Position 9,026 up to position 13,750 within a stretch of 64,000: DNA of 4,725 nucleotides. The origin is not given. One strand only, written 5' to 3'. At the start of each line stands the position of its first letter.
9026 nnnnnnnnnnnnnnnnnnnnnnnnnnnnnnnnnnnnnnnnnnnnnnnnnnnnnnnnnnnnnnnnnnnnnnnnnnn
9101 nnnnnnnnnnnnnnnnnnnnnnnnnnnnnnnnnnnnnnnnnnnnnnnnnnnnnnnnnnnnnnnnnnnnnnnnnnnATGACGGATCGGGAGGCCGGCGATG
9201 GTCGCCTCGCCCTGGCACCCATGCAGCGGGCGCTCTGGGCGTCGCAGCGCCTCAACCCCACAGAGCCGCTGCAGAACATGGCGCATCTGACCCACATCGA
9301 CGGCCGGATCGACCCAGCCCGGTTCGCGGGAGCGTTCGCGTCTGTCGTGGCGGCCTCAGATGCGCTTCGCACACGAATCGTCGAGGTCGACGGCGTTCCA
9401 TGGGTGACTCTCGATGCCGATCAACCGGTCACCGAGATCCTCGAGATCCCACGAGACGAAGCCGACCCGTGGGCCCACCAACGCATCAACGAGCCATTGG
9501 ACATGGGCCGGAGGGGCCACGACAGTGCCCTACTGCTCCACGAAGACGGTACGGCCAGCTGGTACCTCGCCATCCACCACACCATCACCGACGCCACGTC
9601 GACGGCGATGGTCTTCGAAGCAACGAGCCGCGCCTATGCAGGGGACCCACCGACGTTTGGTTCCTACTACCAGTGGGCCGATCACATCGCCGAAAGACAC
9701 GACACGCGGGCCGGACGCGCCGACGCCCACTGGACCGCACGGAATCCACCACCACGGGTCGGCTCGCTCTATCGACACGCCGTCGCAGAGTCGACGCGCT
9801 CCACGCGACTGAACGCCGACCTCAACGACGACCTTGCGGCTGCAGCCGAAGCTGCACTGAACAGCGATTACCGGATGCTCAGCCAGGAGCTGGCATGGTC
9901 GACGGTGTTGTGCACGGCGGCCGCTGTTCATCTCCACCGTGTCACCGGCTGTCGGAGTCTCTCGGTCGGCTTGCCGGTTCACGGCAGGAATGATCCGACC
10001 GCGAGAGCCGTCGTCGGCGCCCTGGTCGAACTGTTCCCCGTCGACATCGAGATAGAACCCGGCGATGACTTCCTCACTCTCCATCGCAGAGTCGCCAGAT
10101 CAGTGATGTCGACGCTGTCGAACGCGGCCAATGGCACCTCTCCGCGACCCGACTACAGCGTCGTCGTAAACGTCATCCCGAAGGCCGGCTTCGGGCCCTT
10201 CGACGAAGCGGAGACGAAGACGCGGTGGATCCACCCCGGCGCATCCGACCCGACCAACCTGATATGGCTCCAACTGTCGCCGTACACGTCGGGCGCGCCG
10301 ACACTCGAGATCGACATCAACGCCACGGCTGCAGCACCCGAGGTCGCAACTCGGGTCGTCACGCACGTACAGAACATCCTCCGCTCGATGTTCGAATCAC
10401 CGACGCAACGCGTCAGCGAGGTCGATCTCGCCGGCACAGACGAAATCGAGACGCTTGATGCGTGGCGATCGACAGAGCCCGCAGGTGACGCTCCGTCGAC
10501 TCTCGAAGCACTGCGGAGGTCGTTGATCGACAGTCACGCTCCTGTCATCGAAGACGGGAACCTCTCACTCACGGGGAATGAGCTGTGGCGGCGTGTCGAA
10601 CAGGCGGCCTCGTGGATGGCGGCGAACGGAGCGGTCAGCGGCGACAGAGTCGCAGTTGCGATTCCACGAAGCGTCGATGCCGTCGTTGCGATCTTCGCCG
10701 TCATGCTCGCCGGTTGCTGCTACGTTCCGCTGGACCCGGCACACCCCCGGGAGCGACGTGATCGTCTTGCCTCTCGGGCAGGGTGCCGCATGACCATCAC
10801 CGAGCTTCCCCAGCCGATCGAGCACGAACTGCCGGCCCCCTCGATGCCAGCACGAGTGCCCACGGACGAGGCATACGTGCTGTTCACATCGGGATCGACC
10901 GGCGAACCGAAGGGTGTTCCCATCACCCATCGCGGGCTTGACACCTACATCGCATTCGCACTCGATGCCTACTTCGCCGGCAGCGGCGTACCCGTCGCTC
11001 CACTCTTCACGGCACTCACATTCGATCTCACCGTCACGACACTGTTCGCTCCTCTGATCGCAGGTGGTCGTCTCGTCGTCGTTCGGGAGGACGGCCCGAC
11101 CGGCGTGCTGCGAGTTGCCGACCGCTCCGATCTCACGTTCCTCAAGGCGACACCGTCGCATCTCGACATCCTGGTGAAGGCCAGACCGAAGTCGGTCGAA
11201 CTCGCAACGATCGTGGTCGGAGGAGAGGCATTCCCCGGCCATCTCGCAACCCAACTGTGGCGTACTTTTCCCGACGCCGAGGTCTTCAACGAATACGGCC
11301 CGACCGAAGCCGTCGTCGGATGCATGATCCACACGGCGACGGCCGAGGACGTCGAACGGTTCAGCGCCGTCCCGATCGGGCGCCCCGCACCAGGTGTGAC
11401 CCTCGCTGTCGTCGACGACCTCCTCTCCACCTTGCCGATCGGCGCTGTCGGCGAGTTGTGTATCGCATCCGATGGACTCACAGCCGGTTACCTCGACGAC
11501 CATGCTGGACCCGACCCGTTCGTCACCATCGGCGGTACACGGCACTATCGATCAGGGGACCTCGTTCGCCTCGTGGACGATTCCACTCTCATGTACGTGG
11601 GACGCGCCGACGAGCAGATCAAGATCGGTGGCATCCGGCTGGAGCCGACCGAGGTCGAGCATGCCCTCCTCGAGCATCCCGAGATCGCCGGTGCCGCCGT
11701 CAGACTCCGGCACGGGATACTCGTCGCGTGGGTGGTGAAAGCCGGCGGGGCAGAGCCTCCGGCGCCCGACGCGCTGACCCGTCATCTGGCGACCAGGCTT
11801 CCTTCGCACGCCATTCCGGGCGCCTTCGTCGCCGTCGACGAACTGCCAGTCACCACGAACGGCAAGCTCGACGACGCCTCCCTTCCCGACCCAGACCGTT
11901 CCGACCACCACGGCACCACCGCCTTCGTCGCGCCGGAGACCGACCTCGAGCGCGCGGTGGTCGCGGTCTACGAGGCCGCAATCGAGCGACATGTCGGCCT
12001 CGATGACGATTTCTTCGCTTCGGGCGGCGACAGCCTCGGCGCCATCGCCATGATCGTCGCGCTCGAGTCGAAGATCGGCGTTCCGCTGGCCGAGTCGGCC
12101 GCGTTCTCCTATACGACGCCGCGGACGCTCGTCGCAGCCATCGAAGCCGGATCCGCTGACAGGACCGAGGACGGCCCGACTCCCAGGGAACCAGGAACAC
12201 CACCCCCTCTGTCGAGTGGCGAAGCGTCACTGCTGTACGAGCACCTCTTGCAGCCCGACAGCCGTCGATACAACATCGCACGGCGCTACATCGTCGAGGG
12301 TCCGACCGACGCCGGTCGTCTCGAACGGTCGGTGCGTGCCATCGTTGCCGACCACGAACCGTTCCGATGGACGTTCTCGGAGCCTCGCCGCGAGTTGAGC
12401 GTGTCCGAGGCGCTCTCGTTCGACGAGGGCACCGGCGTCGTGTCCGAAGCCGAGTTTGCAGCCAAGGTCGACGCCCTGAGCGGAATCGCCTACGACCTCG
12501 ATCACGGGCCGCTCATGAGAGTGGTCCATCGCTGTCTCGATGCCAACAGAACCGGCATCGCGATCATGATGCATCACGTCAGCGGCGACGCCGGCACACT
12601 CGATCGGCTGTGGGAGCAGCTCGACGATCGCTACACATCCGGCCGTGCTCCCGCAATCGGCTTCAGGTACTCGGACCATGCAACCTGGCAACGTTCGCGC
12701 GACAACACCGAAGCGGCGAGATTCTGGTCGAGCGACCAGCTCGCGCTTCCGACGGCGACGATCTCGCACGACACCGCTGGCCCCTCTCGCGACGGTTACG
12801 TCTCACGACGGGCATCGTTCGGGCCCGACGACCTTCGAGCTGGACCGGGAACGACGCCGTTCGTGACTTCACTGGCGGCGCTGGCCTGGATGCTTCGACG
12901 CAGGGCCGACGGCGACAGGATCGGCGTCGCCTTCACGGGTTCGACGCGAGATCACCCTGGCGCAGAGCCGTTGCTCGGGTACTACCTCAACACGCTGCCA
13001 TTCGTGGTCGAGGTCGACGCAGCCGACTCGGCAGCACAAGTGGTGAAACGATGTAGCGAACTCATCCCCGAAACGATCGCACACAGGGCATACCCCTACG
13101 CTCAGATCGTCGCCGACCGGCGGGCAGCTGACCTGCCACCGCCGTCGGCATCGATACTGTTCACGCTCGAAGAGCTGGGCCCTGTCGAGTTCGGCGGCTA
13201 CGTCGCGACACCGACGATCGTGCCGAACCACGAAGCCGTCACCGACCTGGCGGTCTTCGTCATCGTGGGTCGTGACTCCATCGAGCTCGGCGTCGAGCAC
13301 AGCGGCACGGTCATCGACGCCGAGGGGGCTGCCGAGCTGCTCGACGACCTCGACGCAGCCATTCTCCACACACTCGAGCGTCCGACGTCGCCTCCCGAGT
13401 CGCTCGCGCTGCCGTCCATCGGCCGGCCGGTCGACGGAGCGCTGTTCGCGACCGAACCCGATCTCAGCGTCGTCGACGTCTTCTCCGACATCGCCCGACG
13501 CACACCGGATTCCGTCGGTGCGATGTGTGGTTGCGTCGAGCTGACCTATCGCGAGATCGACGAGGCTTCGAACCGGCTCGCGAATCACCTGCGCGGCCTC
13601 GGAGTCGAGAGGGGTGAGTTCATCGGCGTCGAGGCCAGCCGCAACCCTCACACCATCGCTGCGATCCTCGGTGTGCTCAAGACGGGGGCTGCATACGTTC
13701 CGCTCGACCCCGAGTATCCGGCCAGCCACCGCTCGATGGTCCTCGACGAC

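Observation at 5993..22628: Apparently orphan three-module NRPS line with a trans loading cassette, its own PPTase and an exporter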

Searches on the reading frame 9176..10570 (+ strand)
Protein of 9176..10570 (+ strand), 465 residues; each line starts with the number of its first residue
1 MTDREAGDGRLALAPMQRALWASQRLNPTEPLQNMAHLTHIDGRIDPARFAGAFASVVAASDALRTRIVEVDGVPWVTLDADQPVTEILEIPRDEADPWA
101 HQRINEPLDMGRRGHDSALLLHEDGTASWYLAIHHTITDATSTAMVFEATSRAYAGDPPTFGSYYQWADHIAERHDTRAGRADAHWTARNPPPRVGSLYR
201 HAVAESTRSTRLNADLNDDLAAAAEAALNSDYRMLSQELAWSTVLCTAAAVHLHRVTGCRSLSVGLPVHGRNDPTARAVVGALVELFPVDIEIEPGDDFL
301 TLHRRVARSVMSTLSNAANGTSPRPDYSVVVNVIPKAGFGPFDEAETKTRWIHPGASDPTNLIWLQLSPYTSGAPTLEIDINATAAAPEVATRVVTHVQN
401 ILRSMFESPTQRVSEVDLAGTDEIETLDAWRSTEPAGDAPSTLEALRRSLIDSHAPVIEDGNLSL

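Call 50: search_solved_structures(query=window:9176-10570:+, max_evalue=1e-8)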
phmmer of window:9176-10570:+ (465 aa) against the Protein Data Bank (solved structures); distinct sequences matched with E-value up to 1e-8: 5.
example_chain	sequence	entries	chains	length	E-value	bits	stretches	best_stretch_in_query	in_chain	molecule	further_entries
5du9_A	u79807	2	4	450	1.4e-17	67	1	68-314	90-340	CDA peptide synthetase I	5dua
4jn3_A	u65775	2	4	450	2.7e-17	66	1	68-314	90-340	CDA peptide synthetase I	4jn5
7c1k_A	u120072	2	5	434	2.1e-14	56.4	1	11-315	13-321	Non-ribosomal peptide synthetase modules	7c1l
7c1h_A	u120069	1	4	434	2.7e-14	56.1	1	11-315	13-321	Non-ribosomal peptide synthetase modules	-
7c1p_A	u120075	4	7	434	5.8e-13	51.7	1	11-315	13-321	Non-ribosomal peptide synthetase modules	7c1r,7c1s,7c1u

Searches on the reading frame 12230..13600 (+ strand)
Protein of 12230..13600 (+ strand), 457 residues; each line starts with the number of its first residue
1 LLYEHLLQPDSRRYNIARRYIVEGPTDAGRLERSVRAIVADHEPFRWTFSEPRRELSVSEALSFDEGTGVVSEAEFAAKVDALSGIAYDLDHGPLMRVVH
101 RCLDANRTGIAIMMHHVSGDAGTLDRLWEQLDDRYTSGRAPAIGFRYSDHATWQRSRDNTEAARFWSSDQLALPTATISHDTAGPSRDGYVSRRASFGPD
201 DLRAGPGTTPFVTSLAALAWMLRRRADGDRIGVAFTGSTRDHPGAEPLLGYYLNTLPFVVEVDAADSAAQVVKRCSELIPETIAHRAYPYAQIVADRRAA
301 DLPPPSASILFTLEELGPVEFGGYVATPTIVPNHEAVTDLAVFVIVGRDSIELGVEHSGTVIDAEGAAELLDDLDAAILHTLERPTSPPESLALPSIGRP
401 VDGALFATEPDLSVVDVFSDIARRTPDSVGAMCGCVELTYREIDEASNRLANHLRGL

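Call 80: search_solved_structures(query=window:12230-13600:+, max_evalue=1e-10)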
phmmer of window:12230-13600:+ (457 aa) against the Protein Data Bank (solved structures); distinct sequences matched with E-value up to 1e-10: 9.
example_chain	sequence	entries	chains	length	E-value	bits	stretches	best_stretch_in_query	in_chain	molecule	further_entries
6p1j_A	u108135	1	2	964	2.3e-19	72.8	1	8-296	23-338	Txo2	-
6oyf_A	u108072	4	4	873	6.8e-17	64.6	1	13-457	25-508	Txo1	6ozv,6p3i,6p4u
2jgp_A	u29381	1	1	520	3.5e-16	62.3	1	13-361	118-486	TYROCIDINE SYNTHETASE 3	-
8qnf_A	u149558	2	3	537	2e-15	59.8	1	25-296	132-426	Condensation domain TomBC from the Tomaymycin non-ribosomal peptide synthetase | Tomaymycin non-ribosomal peptide synthetase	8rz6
9lcq_A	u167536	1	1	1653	2e-11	46.6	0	2-455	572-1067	PvdL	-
9up2_A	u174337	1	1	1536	2.1e-11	46.6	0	2-455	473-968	PvdL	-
9lcp_A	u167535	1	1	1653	2.6e-11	46.3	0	2-455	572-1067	PvdL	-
9lco_A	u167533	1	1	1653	2.6e-11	46.3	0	2-455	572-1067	PvdL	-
7r9x_A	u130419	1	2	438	7.1e-11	44.8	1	78-391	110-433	AmbE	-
